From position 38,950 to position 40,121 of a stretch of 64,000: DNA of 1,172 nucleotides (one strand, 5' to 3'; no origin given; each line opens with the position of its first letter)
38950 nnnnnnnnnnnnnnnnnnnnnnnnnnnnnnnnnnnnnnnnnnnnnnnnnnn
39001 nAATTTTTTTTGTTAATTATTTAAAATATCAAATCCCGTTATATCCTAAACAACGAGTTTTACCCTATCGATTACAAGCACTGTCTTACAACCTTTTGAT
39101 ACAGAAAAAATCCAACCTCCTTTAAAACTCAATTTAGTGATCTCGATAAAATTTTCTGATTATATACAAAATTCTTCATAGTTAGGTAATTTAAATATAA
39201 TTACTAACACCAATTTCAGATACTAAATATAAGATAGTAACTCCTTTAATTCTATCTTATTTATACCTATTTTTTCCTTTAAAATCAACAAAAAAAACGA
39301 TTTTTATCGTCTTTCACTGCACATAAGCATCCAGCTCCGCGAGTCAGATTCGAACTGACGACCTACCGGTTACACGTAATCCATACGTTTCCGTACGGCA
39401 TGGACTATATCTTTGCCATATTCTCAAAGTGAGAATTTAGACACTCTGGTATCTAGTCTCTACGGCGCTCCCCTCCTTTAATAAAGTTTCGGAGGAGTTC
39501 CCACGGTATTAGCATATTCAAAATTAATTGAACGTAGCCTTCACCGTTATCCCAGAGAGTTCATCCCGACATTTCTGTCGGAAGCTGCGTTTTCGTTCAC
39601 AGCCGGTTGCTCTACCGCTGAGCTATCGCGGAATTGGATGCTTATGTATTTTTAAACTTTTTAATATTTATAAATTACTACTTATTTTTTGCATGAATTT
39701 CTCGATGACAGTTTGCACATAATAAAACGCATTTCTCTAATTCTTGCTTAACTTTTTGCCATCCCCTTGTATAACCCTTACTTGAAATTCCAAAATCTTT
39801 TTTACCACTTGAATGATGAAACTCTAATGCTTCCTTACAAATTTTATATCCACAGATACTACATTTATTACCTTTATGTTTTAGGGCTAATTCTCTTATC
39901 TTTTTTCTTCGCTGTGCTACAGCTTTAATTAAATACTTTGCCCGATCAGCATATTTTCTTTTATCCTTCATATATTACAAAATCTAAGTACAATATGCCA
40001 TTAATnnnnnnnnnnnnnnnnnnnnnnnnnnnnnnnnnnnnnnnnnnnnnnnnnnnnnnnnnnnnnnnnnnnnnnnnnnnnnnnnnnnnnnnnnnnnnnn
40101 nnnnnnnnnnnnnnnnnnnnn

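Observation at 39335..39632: tRNA-Asn(GUU) split by a group I intron, flanked by a 14-bp inverted repeat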

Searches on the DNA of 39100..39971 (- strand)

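Call 5: search_rna_families(source=window, start=39100, end=39900, threshold=evalue, max_evalue=10, show_alignments=5)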
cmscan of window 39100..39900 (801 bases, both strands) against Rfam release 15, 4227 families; matches with E-value up to 10: 3.
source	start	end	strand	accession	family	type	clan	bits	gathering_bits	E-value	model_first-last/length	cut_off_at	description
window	39381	39609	-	RF00028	Intron_gpI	Intron;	-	47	50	1e-10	1-253/253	no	Group I catalytic intron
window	39446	39503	-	RF01735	epsC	Cis-reg;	-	14.9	42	7.4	1-117/117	no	epsC RNA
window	39225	39364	-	RF02986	FuFi-1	Gene; sRNA;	-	12.3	59.6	5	1-175/175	no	FuFi-1 RNA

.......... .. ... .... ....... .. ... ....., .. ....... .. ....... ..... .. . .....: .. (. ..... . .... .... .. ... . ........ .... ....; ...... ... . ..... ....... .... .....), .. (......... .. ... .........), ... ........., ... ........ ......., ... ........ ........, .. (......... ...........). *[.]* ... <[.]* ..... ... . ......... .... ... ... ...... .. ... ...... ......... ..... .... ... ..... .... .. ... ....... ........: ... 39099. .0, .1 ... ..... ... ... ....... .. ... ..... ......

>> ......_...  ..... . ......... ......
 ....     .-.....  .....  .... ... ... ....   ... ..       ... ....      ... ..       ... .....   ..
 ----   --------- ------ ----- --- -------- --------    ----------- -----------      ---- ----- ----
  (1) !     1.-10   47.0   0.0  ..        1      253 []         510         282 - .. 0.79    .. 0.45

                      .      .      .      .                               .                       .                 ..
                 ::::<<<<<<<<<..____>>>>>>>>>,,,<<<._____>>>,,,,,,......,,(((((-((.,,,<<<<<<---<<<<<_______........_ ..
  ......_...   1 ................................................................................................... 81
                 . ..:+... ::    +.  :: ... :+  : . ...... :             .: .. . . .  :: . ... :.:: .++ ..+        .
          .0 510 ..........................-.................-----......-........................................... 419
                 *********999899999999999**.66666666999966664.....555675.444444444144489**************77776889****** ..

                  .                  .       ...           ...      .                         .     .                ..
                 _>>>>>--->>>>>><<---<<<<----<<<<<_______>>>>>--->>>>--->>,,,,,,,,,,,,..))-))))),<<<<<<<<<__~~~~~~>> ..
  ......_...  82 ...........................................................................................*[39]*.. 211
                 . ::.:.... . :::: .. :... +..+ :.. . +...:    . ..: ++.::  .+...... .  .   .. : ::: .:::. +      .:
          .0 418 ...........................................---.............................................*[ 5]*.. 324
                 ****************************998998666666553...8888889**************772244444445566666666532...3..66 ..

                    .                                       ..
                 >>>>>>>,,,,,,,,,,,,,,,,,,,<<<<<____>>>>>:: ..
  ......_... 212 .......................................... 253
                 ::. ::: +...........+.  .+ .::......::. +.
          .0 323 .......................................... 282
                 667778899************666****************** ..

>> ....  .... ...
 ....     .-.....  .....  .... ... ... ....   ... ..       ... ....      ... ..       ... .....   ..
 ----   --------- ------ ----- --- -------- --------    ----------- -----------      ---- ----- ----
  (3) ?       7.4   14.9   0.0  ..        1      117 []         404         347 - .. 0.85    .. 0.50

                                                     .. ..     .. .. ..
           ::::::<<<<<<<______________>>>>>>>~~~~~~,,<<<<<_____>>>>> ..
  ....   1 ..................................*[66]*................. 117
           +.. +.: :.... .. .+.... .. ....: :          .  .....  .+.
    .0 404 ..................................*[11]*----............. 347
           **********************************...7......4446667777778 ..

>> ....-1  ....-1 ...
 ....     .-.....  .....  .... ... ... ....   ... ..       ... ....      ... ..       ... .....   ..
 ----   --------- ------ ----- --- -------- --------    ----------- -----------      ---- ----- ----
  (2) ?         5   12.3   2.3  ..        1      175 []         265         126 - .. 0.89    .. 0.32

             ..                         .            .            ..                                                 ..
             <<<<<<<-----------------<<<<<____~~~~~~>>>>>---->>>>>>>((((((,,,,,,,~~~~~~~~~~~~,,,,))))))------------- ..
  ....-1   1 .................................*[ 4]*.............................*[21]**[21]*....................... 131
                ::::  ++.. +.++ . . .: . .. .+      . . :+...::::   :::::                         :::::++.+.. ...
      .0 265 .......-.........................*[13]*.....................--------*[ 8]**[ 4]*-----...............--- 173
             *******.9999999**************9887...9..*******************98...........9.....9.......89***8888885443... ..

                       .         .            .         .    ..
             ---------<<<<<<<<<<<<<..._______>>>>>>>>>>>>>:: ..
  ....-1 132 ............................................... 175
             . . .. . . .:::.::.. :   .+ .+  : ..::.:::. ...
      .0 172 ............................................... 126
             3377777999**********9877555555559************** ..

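Call 76: search_rna_families(sources=[L034, L089, L106, L107, L116, L129, L012, L045, L022, L102, L108, L114], threshold=evalue, max_evalue=0.001)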
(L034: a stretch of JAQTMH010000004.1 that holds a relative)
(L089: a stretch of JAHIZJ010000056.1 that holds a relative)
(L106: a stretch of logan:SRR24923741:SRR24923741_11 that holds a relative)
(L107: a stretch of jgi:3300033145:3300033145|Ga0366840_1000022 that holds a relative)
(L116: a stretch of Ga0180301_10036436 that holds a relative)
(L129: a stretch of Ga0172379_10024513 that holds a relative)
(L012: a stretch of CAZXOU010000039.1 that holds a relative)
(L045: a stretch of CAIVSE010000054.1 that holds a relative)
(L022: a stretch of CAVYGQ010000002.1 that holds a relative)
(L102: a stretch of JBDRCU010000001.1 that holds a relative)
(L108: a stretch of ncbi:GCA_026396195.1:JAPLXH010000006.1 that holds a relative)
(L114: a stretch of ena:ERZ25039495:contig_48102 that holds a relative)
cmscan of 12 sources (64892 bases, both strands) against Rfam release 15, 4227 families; matches with E-value up to 0.001: 13.
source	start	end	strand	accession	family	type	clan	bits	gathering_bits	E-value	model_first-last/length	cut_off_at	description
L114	3230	3516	+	RF00028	Intron_gpI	Intron;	-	96.3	50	1.4e-23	1-253/253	no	Group I catalytic intron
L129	975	1246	+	RF00028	Intron_gpI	Intron;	-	72.3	50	2.1e-16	1-253/253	no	Group I catalytic intron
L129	2418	2490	+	RF00005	tRNA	Gene; tRNA;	CL00001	67.9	29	1.2e-12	1-71/71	no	tRNA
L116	2625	2918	+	RF00028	Intron_gpI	Intron;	-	65.1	50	3e-14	1-253/253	no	Group I catalytic intron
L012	80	164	+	RF00005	tRNA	Gene; tRNA;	CL00001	58.8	29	3.7e-10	1-71/71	no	tRNA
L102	699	921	-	RF00028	Intron_gpI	Intron;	-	53.4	50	9.6e-11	1-253/253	no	Group I catalytic intron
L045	630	840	+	RF00028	Intron_gpI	Intron;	-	53.1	50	1.2e-10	1-253/253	no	Group I catalytic intron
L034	2114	2339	+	RF00028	Intron_gpI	Intron;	-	52.4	50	2e-10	1-253/253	no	Group I catalytic intron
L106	2854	3085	+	RF00028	Intron_gpI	Intron;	-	49.7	50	1.3e-09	1-253/253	no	Group I catalytic intron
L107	3797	4011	+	RF00028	Intron_gpI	Intron;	-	48.7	50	2.4e-09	1-253/253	no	Group I catalytic intron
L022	1673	1913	-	RF00028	Intron_gpI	Intron;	-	45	50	3.3e-08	1-253/253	no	Group I catalytic intron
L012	72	211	+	RF02223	sX4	Gene; sRNA;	-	40.2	70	6.4e-05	1-167/167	no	Proteobacterial sRNA sX4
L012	3595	3797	+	RF00028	Intron_gpI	Intron;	-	34.2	50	5.6e-05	1-253/253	no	Group I catalytic intron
